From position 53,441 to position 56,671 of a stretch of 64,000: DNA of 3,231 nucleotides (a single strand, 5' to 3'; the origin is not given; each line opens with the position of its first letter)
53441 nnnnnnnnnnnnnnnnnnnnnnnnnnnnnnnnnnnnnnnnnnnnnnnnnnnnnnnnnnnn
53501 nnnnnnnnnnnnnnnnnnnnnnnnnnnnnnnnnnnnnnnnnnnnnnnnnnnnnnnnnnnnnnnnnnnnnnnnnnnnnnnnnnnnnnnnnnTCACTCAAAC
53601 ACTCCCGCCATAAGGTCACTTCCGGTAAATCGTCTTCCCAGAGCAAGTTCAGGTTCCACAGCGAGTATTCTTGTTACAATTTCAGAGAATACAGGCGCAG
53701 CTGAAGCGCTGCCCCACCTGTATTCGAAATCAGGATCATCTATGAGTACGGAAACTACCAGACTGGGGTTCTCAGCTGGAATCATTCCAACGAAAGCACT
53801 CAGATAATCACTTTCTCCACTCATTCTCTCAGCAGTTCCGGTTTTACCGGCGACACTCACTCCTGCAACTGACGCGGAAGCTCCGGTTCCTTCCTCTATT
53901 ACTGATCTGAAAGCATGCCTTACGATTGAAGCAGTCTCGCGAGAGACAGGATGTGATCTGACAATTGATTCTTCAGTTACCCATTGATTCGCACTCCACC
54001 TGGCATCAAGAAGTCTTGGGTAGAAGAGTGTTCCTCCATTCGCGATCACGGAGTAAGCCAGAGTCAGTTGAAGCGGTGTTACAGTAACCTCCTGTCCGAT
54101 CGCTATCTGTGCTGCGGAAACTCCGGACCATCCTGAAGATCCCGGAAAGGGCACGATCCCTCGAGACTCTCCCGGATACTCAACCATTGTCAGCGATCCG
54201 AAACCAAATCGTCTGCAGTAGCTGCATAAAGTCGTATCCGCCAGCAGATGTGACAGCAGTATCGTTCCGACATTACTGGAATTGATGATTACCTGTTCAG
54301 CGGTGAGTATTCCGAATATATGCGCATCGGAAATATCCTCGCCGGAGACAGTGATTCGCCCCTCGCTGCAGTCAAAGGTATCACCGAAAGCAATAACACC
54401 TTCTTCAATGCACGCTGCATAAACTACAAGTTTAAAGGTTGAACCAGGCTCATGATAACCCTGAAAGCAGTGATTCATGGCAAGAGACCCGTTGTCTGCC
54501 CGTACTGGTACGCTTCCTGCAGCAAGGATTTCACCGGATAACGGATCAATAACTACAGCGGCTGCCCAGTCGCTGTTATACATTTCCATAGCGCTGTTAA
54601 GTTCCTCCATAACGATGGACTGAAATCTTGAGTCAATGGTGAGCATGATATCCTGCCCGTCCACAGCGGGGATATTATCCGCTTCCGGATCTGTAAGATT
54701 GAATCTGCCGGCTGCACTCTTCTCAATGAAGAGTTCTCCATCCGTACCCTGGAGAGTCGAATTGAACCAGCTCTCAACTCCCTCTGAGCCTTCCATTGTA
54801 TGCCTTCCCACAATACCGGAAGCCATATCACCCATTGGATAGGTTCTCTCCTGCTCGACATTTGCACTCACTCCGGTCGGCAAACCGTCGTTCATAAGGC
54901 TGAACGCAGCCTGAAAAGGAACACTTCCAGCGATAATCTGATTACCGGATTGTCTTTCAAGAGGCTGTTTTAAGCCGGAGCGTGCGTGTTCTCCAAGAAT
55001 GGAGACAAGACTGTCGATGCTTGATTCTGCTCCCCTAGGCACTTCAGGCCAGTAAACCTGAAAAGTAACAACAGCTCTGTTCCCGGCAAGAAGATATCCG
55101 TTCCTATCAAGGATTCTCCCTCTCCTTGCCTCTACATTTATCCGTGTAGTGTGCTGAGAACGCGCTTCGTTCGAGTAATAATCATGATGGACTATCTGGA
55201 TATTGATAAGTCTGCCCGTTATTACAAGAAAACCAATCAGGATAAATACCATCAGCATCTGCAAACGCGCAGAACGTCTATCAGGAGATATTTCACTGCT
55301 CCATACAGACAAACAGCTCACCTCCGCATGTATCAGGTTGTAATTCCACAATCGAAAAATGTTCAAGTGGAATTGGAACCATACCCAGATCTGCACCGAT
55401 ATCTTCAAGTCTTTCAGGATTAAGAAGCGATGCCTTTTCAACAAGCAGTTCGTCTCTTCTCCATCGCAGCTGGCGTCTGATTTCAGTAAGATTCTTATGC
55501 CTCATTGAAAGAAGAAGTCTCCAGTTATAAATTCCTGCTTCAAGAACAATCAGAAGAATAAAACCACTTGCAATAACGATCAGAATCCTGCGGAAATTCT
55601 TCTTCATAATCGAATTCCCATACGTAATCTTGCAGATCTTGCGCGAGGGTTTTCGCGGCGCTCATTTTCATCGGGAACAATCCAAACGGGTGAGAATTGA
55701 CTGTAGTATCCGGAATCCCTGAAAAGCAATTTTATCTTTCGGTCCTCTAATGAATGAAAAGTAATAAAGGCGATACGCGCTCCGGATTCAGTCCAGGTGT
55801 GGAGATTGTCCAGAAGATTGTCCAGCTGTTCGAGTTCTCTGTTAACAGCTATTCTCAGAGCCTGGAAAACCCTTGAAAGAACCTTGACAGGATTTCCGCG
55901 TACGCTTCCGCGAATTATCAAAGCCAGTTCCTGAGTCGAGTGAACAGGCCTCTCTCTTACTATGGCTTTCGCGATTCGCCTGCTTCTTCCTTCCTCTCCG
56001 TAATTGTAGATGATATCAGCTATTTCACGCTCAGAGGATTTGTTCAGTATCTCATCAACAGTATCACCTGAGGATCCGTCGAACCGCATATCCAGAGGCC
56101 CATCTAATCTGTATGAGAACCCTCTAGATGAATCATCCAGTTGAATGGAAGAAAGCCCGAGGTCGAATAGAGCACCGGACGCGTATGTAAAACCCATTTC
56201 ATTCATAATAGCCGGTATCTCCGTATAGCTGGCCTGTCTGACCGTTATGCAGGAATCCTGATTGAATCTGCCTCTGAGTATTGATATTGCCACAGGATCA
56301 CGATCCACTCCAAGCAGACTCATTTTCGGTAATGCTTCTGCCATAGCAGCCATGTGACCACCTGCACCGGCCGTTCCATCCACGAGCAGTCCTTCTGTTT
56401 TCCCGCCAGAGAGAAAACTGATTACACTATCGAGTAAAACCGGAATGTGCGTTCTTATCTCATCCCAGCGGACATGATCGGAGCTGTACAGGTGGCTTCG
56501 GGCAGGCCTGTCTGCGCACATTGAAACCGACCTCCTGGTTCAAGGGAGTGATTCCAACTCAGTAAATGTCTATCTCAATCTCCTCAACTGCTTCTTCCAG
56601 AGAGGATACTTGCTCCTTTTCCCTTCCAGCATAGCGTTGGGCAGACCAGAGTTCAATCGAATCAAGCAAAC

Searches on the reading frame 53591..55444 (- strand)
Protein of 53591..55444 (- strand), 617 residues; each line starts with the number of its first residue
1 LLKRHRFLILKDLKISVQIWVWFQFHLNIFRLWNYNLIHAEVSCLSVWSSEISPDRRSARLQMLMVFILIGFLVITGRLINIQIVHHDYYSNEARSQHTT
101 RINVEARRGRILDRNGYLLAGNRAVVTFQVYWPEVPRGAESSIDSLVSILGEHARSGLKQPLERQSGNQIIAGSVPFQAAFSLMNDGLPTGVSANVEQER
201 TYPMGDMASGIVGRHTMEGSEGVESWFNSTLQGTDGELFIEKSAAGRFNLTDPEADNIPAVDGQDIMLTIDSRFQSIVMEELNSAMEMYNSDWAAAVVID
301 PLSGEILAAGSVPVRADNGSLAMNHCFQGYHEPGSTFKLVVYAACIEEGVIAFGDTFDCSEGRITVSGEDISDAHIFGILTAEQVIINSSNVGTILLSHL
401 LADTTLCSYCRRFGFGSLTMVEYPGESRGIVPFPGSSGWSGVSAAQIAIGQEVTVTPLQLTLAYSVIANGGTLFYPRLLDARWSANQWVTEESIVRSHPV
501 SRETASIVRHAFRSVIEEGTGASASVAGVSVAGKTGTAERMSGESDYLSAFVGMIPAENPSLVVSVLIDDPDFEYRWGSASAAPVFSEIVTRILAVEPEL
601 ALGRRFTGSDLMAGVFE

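Call 85: search_protein_families(library=pfam, proteins=[window:53591-55444:-], max_evalue=1e-8)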
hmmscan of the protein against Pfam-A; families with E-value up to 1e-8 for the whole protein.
window:53591-55444:- (617 aa): 2 families
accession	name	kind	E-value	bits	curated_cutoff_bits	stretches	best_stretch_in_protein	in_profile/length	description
PF00905.27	Transpeptidase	-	4.7e-58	197.2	22.1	1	295-590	2-298/299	Penicillin binding protein transpeptidase domain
PF03717.20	PBP_dimer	-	4.6e-15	56.9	24.4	1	104-248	2-175/180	Penicillin-binding Protein dimerisation domain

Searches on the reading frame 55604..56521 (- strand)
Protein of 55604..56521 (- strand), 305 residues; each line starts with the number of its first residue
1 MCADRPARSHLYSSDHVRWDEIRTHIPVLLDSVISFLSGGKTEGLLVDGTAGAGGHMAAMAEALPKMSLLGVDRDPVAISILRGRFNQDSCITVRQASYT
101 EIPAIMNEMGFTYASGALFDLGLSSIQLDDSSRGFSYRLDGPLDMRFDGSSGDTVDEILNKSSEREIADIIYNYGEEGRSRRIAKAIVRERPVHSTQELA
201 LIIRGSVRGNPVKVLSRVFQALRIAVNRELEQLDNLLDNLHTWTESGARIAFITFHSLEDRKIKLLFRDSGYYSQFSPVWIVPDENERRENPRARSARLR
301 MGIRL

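Call 89: search_protein_families(library=pfam, proteins=[window:55604-56521:-], max_evalue=0.000001)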
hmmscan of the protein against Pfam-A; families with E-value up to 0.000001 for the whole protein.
window:55604-56521:- (305 aa): 1 family
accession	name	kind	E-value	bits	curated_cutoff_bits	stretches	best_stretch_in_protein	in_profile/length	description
PF01795.25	Methyltransf_5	-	6.9e-73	246.2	27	1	24-301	3-305/309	MraW methylase family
